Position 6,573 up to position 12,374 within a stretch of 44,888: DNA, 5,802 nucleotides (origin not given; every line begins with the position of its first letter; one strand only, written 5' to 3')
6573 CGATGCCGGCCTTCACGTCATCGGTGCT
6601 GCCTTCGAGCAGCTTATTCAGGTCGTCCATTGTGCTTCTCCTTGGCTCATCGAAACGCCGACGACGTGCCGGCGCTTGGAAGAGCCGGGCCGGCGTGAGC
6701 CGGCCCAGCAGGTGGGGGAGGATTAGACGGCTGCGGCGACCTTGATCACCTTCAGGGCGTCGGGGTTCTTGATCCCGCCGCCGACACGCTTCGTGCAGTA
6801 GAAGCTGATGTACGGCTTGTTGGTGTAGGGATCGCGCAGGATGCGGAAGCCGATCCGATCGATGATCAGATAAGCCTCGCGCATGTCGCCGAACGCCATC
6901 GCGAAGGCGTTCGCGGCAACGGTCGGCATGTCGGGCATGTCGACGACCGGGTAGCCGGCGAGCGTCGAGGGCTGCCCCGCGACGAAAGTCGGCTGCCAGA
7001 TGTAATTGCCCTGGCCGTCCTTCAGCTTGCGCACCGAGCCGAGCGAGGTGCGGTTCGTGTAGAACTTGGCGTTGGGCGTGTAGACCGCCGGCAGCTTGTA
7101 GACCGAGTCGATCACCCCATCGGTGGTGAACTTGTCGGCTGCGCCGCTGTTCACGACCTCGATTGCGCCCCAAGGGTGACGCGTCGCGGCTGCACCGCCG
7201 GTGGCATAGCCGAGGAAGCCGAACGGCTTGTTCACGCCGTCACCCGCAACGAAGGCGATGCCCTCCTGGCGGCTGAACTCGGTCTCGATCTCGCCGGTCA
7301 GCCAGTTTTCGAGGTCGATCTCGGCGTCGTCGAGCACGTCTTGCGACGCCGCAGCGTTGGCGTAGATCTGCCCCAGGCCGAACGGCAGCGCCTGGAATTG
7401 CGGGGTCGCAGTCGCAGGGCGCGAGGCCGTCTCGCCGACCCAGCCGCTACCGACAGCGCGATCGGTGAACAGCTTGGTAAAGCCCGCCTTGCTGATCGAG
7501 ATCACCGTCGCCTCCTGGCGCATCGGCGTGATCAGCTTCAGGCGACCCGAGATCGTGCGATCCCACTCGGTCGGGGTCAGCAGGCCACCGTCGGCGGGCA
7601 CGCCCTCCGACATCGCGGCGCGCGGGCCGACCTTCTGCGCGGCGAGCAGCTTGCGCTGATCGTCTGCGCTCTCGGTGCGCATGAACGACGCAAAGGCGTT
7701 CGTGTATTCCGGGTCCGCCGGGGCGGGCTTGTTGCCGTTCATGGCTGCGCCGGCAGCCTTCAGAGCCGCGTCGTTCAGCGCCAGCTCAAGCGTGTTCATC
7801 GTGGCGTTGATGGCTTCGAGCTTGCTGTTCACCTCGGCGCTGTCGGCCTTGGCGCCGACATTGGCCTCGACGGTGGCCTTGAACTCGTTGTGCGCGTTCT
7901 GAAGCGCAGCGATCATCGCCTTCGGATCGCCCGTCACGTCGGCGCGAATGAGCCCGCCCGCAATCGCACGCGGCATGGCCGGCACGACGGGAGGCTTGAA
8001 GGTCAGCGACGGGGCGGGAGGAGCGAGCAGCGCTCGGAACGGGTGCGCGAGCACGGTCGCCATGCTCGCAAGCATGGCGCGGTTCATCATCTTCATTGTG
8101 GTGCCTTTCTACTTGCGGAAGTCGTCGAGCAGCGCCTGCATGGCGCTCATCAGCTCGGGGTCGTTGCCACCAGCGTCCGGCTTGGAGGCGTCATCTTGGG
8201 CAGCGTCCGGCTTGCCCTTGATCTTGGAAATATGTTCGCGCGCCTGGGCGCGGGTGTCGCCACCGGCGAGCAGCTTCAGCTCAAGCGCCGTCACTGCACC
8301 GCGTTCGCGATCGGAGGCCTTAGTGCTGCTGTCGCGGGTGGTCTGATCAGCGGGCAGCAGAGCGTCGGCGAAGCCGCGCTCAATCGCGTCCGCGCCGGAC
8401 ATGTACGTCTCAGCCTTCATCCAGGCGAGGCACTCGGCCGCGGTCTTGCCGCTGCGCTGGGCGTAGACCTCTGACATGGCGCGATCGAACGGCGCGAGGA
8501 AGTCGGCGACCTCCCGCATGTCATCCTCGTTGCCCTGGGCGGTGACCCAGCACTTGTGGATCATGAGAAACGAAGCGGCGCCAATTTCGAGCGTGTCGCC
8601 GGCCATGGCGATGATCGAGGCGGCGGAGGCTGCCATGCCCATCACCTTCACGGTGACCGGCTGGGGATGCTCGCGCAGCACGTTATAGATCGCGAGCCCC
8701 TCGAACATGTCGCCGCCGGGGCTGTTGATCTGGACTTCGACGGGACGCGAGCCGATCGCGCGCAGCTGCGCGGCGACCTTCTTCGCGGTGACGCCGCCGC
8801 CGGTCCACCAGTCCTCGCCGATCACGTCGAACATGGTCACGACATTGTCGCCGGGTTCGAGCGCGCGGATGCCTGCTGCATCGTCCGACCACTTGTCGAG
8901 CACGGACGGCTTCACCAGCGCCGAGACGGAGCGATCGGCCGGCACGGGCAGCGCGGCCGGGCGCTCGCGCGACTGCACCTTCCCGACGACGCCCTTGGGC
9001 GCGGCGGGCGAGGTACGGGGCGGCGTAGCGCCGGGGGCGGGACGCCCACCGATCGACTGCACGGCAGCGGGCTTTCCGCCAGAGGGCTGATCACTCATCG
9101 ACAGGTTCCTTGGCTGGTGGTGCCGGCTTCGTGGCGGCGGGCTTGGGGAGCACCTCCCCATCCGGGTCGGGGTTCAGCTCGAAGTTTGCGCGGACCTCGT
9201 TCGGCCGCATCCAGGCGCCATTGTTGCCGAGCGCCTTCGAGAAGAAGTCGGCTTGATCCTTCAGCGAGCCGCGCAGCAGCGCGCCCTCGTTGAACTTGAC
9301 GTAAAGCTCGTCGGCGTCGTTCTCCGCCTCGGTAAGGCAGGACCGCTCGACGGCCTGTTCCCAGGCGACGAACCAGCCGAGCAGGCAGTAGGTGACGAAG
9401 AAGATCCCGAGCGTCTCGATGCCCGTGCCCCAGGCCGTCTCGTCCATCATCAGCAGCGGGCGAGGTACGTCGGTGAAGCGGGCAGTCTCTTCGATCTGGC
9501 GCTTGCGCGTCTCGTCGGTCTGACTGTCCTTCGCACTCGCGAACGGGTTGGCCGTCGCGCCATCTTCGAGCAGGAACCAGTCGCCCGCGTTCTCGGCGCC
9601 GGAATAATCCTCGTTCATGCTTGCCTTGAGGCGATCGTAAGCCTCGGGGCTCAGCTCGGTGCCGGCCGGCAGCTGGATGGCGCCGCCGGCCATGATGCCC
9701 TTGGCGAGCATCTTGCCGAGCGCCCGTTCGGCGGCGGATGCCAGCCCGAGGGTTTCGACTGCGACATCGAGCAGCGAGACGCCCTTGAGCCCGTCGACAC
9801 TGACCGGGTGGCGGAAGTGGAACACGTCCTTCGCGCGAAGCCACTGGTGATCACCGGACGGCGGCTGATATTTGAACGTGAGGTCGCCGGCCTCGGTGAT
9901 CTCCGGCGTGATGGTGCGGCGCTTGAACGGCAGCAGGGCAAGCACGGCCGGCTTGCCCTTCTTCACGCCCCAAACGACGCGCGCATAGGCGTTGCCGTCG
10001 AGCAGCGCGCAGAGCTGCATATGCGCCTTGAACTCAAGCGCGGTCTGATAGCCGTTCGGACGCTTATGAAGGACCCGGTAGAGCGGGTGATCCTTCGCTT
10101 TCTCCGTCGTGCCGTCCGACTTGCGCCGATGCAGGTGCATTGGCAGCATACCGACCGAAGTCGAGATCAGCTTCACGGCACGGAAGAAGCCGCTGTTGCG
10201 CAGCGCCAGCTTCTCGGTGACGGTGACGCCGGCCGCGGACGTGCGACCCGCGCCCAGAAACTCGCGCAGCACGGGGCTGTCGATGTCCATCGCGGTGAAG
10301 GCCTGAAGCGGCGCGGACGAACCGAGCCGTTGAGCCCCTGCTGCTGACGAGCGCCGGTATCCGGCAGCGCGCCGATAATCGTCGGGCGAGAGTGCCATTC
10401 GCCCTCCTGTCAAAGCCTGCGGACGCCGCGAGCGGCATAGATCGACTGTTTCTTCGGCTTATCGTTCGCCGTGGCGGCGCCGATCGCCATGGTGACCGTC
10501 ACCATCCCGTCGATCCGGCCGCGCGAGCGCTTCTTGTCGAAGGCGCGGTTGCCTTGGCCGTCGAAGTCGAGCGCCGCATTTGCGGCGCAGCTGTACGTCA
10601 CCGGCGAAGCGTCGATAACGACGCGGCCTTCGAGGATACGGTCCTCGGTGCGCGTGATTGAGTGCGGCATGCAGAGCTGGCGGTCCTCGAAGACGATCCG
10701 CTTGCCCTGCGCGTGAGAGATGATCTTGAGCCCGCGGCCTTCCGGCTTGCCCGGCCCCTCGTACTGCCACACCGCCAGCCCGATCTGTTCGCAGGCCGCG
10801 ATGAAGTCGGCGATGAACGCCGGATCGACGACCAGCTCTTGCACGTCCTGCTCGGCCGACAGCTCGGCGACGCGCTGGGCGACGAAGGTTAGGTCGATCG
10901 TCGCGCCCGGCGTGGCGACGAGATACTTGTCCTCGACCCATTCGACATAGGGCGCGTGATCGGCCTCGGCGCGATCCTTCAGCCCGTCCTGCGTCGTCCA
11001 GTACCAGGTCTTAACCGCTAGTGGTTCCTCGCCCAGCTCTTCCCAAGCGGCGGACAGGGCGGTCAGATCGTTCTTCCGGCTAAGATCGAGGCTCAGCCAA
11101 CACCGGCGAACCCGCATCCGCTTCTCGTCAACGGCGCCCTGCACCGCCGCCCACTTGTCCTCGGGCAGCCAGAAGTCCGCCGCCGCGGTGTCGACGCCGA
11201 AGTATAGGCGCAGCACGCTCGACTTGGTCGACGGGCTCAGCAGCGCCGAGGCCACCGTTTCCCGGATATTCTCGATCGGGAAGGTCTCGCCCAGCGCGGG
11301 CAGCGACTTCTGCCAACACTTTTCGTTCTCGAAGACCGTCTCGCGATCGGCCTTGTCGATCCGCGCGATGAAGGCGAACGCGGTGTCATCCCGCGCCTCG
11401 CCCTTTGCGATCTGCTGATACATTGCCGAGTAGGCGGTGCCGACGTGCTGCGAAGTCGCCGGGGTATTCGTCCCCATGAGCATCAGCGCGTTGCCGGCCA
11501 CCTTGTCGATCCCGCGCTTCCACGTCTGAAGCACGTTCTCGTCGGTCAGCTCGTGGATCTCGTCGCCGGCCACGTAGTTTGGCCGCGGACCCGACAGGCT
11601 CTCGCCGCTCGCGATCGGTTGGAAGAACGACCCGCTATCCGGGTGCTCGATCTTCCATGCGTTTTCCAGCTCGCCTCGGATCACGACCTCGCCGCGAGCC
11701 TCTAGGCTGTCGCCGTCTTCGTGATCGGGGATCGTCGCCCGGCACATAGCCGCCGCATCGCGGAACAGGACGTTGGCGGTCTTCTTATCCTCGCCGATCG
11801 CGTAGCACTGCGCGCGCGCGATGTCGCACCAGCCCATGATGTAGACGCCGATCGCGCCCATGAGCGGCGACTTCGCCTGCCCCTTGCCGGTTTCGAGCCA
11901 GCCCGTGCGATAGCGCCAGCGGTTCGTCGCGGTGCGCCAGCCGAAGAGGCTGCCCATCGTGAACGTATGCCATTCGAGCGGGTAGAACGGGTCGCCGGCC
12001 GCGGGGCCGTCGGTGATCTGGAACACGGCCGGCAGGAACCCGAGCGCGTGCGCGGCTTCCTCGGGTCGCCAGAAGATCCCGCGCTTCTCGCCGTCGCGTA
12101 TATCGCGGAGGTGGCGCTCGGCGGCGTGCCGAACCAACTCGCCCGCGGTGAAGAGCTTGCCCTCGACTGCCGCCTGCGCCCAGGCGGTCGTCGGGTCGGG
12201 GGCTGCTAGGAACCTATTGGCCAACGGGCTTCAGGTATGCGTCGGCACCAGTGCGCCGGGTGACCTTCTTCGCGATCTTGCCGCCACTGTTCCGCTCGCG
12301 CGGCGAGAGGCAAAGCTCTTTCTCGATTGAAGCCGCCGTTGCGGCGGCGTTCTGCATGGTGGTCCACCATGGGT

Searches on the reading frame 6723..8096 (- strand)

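Call 36: search_protein_families(library=phrogs, proteins=[window:6723-8096:-], max_evalue=0.00001)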
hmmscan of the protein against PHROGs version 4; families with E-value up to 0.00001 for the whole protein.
window:6723-8096:- (457 aa): 4 families
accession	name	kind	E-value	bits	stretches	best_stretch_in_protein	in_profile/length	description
phrog_10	-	head and packaging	1.1e-73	250.4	1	60-456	267-638/752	major head protein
phrog_15928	-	head and packaging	6.9e-40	138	1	255-456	2-182/185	major head protein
phrog_617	-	head and packaging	2.6e-22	80.5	1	112-455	281-625/626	major head protein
phrog_17162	-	unknown function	1.8e-07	32.3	1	374-455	2-84/85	-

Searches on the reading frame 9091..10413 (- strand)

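Call 36: search_protein_families(library=phrogs, proteins=[window:9091-10413:-], max_evalue=0.00001)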
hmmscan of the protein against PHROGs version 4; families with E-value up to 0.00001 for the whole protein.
window:9091-10413:- (440 aa): 4 families
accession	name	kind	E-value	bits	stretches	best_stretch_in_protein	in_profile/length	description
phrog_12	-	head and packaging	3.2e-88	298.4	1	46-424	68-424/646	portal protein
phrog_2662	-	head and packaging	1.7e-51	176.7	1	61-432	56-428/717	portal protein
phrog_5929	-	head and packaging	4.9e-26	92.4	1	230-419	6-190/228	portal protein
phrog_11323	-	unknown function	1.7e-16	61.5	1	331-420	12-98/130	-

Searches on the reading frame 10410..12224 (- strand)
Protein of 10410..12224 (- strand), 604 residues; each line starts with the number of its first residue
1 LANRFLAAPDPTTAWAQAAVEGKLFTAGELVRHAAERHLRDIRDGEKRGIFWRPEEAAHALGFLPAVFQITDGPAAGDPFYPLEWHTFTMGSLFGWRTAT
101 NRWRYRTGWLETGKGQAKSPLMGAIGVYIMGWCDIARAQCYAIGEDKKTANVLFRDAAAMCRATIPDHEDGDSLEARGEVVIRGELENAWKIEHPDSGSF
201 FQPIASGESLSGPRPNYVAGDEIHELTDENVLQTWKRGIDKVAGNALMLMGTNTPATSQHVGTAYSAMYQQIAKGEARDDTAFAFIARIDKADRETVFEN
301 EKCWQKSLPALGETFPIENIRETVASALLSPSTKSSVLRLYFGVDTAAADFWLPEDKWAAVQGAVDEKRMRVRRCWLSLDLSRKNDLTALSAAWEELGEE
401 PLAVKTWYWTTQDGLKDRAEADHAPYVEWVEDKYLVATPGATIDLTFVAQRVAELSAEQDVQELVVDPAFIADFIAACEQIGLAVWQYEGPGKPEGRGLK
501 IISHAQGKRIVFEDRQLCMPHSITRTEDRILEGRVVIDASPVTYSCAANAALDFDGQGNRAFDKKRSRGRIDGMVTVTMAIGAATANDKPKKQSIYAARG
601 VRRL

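Call 36: search_protein_families(library=phrogs, proteins=[window:10410-12224:-], max_evalue=0.00001)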
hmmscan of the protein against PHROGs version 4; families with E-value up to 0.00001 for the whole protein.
window:10410-12224:- (604 aa): 5 families
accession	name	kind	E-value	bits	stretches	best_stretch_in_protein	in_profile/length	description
phrog_9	-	head and packaging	2.3e-98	332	1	27-595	176-674/812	terminase large subunit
phrog_2699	-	head and packaging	3e-54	185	1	270-593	6-302/315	terminase large subunit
phrog_4914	-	head and packaging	7.7e-22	78.9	1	10-167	9-167/213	terminase large subunit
phrog_10517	-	head and packaging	2.2e-18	67.5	1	10-123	35-148/207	terminase large subunit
phrog_7331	-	head and packaging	4.9e-10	40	1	501-601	9-110/113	terminase large subunit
